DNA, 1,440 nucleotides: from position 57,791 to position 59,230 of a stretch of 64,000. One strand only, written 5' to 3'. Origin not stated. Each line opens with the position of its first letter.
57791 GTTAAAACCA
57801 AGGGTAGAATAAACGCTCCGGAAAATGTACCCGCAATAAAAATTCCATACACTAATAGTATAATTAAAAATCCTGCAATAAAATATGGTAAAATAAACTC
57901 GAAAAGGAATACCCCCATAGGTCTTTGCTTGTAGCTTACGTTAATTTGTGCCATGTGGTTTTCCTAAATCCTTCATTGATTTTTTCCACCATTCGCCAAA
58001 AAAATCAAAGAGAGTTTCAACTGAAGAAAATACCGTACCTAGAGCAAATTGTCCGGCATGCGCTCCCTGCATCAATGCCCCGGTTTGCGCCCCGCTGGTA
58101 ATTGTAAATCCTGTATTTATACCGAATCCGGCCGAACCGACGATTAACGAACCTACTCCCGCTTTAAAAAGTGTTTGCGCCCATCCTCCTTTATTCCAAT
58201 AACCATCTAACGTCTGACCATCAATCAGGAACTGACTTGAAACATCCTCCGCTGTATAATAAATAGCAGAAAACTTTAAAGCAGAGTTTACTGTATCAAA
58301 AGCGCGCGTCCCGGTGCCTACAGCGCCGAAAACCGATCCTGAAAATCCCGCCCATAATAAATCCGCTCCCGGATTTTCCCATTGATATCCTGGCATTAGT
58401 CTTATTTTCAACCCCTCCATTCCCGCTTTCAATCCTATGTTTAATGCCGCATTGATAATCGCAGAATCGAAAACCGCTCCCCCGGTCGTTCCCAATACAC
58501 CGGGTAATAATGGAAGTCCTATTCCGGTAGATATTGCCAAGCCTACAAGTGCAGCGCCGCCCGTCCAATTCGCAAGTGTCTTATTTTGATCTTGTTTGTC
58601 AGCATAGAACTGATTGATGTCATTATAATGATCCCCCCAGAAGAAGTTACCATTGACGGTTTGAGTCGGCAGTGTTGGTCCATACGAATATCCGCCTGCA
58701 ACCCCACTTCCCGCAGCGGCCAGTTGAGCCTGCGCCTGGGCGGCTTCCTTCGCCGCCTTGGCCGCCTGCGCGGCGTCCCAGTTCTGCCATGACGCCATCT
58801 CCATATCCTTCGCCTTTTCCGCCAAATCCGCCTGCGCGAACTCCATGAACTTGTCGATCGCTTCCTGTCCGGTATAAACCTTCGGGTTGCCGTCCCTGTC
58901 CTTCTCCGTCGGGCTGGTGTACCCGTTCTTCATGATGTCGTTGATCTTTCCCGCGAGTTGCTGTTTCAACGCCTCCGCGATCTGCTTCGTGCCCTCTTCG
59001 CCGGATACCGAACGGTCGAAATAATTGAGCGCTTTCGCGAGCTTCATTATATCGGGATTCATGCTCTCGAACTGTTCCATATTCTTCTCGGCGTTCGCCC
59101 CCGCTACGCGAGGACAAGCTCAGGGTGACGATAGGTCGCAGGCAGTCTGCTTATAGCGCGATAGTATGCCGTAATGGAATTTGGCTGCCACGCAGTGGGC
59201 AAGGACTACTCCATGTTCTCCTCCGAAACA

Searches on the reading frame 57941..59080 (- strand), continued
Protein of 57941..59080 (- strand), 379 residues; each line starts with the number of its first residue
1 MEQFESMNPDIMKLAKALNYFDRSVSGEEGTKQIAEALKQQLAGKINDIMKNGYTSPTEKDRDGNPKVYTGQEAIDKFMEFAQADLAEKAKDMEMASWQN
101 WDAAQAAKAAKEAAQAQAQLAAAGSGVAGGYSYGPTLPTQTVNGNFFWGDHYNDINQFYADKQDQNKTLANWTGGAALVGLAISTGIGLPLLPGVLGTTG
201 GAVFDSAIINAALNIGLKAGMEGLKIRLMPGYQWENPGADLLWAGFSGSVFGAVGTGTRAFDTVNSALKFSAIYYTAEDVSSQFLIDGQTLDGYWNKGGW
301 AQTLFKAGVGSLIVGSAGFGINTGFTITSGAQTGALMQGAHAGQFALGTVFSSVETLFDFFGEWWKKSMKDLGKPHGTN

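Call 92: search_dna_similar(query=window:57941-59080:-, collection=phages, mode=protein, max_evalue=0.001, max_rows=10)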
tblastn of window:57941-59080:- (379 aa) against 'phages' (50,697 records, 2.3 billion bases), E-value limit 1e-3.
No match.

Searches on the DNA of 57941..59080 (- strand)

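Call 33: search_rna_families(source=L001, start=1400, end=1850, threshold=evalue, max_evalue=1)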
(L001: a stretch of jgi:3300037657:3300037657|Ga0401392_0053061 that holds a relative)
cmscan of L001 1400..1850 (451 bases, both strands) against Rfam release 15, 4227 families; matches with E-value up to 1: 0.
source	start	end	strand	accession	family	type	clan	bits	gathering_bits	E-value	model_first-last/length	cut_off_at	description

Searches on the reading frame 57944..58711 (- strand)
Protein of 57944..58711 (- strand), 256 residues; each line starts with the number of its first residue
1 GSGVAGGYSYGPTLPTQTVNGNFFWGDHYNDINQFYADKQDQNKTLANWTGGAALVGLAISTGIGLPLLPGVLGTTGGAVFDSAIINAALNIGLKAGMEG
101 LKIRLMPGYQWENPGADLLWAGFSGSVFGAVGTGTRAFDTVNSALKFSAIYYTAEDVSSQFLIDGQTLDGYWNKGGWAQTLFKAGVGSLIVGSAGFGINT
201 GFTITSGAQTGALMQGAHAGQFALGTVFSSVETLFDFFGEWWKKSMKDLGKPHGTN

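Call 37: find_homologous_proteins(query=A3, max_evalue=0.01)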
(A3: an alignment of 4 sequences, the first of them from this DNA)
Query A3 (4 sequences) (256 aa, profile of the alignment): 2 proteins with E <= 0.01 among 8000 candidates.
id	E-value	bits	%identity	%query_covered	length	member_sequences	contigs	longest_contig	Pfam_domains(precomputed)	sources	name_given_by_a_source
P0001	1.3e-109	384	100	100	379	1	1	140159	-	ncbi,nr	ncbi:MAG: hypothetical protein HPY53_00325 [Brevinematales bacterium]|nr:hypothetical protein [Brevi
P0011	2.8e-45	173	28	46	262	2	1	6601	-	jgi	jgi:hypothetical protein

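Call 48: search_solved_structures(query=A3, max_evalue=10)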
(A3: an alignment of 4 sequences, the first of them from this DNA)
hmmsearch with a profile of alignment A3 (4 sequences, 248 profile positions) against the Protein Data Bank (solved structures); distinct sequences matched with E-value up to 10: 6.
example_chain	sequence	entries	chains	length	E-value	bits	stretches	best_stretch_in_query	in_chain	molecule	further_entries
1soz_A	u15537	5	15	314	0.014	18.1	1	77-211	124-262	Protease degS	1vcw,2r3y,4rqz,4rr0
6ew9_A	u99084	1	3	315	0.014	18.1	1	77-211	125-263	Serine endoprotease DegS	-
1te0_A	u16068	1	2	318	0.015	18.1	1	77-211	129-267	Protease degS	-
4rqy_A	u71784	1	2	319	0.015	18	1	77-211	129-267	Protease degS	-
1sot_A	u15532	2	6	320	0.017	17.8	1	77-211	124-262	Protease degS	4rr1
3gcn_A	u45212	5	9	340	0.039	16.7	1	77-212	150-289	Protease degS | DegS protease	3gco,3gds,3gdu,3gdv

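Call 54: predict_structure(alignment_id=A3)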
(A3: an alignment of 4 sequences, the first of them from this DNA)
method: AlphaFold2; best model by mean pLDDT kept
length: 256 residues; sequences in the alignment: 4
mean_pLDDT: 34.5   pTM: 0.24
mean pLDDT of the five models: 34.5, 32.7, 30.8, 30.4, 30.0
residues with pLDDT >= 90: 0; 70-90: 0; 50-70: 0; < 50: 256
segments of 3 or more residues with pLDDT < 50: 1-256
pLDDT, mean of each block of 10 residues (from residue 1): 31 31 37 40 35 34 31 31 35 37 33 39 37 31 28 33 32 34 32 29 35 34 36 40 42 40
secondary structure, 60 per line:
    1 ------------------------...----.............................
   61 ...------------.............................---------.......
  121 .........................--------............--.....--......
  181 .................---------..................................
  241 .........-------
elements in order: H32-63 H76-104 H114-145 H154-165 H168-172 H175-197 H207-249

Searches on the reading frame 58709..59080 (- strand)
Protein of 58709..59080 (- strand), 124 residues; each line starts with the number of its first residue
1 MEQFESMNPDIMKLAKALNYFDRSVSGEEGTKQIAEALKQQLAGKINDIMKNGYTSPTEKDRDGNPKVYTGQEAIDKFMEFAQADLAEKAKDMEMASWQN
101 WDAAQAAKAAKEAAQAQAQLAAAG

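Call 29: find_related_loci(query=A2, collection=genome_contigs, flank=10000)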
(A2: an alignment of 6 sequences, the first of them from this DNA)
Query A2 (124 aa) in genome_contigs; peptide patterns used: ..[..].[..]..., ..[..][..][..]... (x = any residue, [..] = any of these).
480 stretches matched a pattern; 2 encode a relative of the query (tblastn E <= 1e-3); 2 distinct loci.
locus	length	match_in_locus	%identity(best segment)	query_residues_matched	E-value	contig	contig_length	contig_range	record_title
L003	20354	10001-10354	53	1-102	7e-35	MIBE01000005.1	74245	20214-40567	MAG: Spirochaetes bacterium GWF1_51_8 gwf1_scaffold_106, whole genome shotgun sequence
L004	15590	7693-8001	58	1-102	2e-35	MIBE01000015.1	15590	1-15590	MAG: Spirochaetes bacterium GWF1_51_8 gwf1_scaffold_1242, whole genome shotgun sequence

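Call 47: search_solved_structures(query=A2, max_evalue=10)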
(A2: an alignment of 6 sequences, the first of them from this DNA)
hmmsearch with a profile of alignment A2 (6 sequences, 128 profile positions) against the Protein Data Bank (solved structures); distinct sequences matched with E-value up to 10: 4.
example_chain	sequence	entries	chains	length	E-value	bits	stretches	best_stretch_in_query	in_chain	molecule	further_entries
2cw1_A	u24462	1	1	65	0.0062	19.6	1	46-76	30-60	SN4m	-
3etv_A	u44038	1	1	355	0.4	13.7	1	13-116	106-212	Protein transport protein TIP20, Protein transport protein DSL1 chimera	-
3etu_A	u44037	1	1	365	0.52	13.4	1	13-115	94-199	Protein transport protein DSL1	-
8afz_A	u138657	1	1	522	1.5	11.9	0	89-116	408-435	Sorting nexin-1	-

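Call 68: find_related_loci(query=A2, collection=metagenome_contigs, flank=10000)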
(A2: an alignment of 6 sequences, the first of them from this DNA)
Query A2 (124 aa) in metagenome_contigs; peptide patterns used: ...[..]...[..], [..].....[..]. (x = any residue, [..] = any of these).
600 stretches matched a pattern (row limit reached: there are more); 2 encode a relative of the query (tblastn E <= 1e-3); 2 distinct loci.
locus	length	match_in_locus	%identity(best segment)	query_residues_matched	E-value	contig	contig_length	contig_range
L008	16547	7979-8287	58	1-102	2e-35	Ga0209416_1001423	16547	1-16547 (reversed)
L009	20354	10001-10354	53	1-102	7e-35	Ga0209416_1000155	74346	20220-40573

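Call 69: find_related_loci(query=A2, collection=viral_contigs, flank=5000)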
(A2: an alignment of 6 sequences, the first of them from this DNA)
Query A2 (124 aa) in viral_contigs; peptide patterns used: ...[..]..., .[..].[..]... (x = any residue, [..] = any of these).
600 stretches matched a pattern, but none encodes a relative of the query by tblastn (E <= 1e-3).
